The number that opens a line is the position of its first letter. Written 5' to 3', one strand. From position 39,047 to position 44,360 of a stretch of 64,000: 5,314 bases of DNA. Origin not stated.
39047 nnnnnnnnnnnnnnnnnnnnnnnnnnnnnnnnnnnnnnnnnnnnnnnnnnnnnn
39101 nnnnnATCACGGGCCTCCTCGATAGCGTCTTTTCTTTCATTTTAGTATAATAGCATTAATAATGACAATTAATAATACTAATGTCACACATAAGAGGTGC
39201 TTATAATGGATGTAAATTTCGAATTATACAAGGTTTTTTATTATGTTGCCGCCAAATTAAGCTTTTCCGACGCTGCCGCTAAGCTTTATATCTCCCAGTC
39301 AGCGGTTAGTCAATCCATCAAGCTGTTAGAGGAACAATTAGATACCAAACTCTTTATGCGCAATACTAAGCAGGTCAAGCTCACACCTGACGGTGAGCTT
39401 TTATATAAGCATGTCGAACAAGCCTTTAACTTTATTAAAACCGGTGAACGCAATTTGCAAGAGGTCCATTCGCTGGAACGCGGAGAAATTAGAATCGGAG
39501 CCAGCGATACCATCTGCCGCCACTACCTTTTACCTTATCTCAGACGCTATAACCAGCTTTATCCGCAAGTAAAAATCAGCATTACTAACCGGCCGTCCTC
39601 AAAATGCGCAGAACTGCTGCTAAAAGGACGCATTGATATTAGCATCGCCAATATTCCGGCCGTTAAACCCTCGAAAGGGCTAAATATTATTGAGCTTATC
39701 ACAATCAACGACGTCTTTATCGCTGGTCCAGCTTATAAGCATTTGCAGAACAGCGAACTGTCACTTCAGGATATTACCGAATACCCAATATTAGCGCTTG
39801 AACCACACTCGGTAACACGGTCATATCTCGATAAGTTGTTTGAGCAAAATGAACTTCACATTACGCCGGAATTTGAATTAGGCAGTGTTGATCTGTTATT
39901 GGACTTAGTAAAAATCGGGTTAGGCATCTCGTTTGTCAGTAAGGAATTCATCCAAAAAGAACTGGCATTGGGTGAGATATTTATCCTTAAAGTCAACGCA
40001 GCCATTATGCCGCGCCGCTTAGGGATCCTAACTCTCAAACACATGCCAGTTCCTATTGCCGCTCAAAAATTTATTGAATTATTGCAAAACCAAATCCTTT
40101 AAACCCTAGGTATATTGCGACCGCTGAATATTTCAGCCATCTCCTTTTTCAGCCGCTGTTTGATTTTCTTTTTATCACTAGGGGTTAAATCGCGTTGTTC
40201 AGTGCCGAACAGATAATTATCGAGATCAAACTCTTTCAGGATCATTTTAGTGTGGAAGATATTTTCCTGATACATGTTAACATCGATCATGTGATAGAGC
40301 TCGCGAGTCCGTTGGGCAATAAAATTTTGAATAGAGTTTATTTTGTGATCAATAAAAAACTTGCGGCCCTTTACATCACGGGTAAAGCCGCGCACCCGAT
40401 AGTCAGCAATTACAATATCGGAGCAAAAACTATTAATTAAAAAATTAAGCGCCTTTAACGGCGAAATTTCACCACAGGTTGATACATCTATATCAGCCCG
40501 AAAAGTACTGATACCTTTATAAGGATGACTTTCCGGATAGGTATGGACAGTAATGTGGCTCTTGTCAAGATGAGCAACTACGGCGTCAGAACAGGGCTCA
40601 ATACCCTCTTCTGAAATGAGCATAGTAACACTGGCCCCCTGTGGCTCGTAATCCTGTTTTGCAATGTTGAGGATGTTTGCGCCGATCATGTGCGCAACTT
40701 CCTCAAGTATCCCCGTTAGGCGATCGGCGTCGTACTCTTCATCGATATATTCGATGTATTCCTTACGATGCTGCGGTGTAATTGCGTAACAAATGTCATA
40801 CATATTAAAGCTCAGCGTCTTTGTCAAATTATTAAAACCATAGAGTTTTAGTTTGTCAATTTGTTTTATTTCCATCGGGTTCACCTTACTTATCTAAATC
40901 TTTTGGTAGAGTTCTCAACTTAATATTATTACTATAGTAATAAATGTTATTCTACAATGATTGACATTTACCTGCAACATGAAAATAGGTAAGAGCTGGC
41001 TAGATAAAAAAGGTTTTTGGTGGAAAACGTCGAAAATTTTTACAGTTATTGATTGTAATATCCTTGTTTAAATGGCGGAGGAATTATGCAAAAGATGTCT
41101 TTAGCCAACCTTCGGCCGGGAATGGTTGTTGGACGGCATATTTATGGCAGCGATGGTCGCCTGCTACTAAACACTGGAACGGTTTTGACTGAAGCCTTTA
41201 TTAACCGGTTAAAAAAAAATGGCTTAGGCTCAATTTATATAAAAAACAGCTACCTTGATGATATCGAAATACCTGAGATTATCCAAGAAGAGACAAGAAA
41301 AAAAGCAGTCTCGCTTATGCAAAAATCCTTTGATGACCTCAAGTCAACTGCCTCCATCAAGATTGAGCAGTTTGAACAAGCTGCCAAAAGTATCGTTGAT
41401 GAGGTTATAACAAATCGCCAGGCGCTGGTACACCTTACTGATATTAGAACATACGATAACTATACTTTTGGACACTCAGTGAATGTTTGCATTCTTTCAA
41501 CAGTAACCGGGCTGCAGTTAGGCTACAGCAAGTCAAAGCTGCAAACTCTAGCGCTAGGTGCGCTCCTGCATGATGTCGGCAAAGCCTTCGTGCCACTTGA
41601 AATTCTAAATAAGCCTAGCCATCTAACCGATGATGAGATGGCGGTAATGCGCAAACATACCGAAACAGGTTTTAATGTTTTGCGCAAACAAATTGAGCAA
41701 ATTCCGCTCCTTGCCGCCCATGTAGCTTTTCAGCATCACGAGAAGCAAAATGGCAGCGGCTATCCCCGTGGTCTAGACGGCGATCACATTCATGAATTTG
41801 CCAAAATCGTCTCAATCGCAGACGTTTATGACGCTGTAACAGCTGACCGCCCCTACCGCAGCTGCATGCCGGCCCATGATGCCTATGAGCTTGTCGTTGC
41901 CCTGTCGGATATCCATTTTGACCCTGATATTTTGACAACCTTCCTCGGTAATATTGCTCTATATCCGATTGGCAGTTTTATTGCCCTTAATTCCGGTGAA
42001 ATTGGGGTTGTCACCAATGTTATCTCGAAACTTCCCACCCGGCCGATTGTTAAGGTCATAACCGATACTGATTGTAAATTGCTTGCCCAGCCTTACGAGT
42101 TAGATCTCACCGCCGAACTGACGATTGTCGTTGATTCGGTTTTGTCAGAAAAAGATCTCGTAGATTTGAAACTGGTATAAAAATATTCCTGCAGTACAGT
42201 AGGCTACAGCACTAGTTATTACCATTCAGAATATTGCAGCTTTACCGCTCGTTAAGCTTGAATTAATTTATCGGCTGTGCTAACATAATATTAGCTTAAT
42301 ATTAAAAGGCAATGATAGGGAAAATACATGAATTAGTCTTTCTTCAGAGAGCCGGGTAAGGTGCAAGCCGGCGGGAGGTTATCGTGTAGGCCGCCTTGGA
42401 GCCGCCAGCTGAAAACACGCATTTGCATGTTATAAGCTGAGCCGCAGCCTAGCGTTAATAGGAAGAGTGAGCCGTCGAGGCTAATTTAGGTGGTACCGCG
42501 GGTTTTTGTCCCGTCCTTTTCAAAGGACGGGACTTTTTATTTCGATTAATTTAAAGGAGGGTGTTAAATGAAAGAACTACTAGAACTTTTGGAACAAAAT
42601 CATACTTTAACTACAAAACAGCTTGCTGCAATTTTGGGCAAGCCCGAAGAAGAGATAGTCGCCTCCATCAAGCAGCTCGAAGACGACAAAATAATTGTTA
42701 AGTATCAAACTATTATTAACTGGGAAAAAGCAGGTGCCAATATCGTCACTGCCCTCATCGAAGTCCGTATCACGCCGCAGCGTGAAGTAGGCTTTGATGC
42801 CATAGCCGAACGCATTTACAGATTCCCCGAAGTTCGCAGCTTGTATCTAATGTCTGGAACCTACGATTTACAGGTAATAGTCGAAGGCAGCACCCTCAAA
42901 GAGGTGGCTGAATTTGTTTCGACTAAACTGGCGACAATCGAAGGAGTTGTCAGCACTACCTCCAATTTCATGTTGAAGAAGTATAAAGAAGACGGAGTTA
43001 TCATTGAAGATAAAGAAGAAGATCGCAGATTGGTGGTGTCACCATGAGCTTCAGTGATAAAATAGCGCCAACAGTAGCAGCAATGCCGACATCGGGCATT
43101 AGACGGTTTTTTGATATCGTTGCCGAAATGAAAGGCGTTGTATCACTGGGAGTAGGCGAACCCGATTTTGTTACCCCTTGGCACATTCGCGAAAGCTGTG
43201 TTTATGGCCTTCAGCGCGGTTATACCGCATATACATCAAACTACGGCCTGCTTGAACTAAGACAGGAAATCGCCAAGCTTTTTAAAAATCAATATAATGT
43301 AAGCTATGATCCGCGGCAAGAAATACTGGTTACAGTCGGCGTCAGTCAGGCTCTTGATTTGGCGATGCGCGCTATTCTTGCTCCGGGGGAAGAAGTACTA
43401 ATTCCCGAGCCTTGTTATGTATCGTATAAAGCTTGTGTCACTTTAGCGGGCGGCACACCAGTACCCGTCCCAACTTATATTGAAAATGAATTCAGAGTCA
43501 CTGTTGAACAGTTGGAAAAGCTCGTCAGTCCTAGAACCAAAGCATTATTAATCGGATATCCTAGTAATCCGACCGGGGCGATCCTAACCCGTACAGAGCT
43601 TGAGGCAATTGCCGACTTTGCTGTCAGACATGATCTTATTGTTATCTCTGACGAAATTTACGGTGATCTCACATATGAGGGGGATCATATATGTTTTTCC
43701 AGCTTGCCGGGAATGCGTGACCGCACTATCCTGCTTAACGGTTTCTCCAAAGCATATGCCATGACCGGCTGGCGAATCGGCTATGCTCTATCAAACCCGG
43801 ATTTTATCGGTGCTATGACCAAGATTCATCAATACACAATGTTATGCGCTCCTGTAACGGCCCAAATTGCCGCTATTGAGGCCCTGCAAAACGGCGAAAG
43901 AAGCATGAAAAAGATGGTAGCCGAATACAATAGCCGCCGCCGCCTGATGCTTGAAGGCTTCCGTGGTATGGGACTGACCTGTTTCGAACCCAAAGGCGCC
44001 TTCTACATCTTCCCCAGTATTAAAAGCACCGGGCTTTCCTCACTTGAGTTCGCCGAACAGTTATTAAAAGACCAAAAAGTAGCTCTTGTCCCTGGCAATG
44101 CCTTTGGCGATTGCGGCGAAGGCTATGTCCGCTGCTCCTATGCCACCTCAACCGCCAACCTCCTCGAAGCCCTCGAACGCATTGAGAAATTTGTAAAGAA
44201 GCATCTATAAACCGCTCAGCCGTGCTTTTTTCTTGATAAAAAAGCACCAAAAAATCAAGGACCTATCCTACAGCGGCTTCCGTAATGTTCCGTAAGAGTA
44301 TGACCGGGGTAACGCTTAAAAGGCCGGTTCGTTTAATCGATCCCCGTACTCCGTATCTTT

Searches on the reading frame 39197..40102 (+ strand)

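Call 27: search_protein_families(library=pfam, proteins=[window:39197-40102:+], max_evalue=0.0001)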
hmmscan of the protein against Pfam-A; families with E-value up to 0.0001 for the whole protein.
window:39197-40102:+ (301 aa): 2 families
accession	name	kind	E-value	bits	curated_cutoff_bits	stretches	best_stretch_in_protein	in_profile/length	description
PF03466.25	LysR_substrate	-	8.8e-39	133.5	28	1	93-298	3-206/209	LysR substrate binding domain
PF00126.33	HTH_1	-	1.4e-19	70.3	26.6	1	9-67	2-60/60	Bacterial regulatory helix-turn-helix protein, lysR family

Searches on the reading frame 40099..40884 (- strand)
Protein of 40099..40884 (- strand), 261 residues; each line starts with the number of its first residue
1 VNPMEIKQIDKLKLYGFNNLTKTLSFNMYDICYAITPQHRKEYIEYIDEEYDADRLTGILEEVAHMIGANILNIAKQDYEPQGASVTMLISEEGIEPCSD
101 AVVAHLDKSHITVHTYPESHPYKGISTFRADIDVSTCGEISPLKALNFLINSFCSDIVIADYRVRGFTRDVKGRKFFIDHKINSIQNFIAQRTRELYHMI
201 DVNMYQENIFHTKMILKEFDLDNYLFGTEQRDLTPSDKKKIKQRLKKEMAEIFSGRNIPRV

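Call 27: search_protein_families(library=pfam, proteins=[window:40099-40884:-], max_evalue=0.0001)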
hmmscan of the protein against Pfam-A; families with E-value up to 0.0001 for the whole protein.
window:40099-40884:- (261 aa): 1 family
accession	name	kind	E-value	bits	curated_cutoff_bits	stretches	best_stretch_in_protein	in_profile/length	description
PF02675.21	AdoMet_dc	-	1.2e-14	55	25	1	52-164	16-105/107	S-adenosylmethionine decarboxylase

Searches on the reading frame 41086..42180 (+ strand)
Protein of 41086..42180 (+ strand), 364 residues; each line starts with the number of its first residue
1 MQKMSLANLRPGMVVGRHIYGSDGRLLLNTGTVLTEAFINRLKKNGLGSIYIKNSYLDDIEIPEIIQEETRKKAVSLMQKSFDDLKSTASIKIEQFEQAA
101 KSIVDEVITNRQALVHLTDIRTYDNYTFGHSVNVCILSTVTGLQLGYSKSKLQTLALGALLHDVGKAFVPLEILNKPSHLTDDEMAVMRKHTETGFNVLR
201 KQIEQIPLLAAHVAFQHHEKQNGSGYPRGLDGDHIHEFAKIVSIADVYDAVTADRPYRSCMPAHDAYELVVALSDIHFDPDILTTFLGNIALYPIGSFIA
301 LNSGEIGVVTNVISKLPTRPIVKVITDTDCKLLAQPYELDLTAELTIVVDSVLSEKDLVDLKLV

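Call 27: search_protein_families(library=pfam, proteins=[window:41086-42180:+], max_evalue=0.0001)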
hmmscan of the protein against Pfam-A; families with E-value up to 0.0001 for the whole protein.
window:41086-42180:+ (364 aa): 2 families
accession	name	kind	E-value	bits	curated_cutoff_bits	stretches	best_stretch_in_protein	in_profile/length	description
PF13487.12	HD_5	-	5.9e-29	101.4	27.2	1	126-282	13-170/170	HD domain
PF01966.28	HD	-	5.1e-16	59.4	22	1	127-250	1-115/116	HD domain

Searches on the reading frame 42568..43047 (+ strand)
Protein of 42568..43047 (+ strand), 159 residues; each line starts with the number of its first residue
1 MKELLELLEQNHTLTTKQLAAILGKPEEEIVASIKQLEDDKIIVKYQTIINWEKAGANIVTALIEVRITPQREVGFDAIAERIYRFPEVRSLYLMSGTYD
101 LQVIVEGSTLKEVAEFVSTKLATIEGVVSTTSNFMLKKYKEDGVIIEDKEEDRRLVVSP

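Call 27: search_protein_families(library=pfam, proteins=[window:42568-43047:+], max_evalue=0.0001)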
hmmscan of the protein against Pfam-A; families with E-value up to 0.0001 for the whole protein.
window:42568-43047:+ (159 aa): 2 families
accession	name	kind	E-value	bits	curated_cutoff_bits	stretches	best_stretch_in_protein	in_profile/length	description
PF01037.27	AsnC_trans_reg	-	5.8e-16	58.6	25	1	64-137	1-72/73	Lrp/AsnC ligand binding domain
PF13412.12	HTH_24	-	8.4e-05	22.5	21.9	0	3-43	7-47/48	Winged helix-turn-helix DNA-binding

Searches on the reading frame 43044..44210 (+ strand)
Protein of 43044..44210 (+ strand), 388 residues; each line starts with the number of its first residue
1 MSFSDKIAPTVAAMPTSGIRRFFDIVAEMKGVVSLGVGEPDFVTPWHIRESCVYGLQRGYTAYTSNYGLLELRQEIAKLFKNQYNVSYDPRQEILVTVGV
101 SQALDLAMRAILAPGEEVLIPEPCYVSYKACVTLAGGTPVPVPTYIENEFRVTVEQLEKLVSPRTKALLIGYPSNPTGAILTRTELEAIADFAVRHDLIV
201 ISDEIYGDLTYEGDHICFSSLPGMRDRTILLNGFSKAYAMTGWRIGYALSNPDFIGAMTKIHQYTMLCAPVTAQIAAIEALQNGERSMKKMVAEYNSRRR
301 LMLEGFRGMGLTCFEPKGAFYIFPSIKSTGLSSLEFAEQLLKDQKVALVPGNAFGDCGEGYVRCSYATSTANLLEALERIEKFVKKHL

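Call 27: search_protein_families(library=pfam, proteins=[window:43044-44210:+], max_evalue=0.0001)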
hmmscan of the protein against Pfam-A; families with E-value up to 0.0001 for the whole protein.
window:43044-44210:+ (388 aa): 3 families
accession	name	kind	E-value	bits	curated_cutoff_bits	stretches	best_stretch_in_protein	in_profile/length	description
PF00155.27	Aminotran_1_2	-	5.6e-76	256.5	19.7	1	31-380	2-361/361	Aminotransferase class I and II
PF01041.23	DegT_DnrJ_EryC1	-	1.2e-09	38.3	19.8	1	100-203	48-145/360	DegT/DnrJ/EryC1/StrS aminotransferase family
PF00266.25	Aminotran_5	-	4.4e-05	23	21.5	1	89-203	59-175/371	Aminotransferase class-V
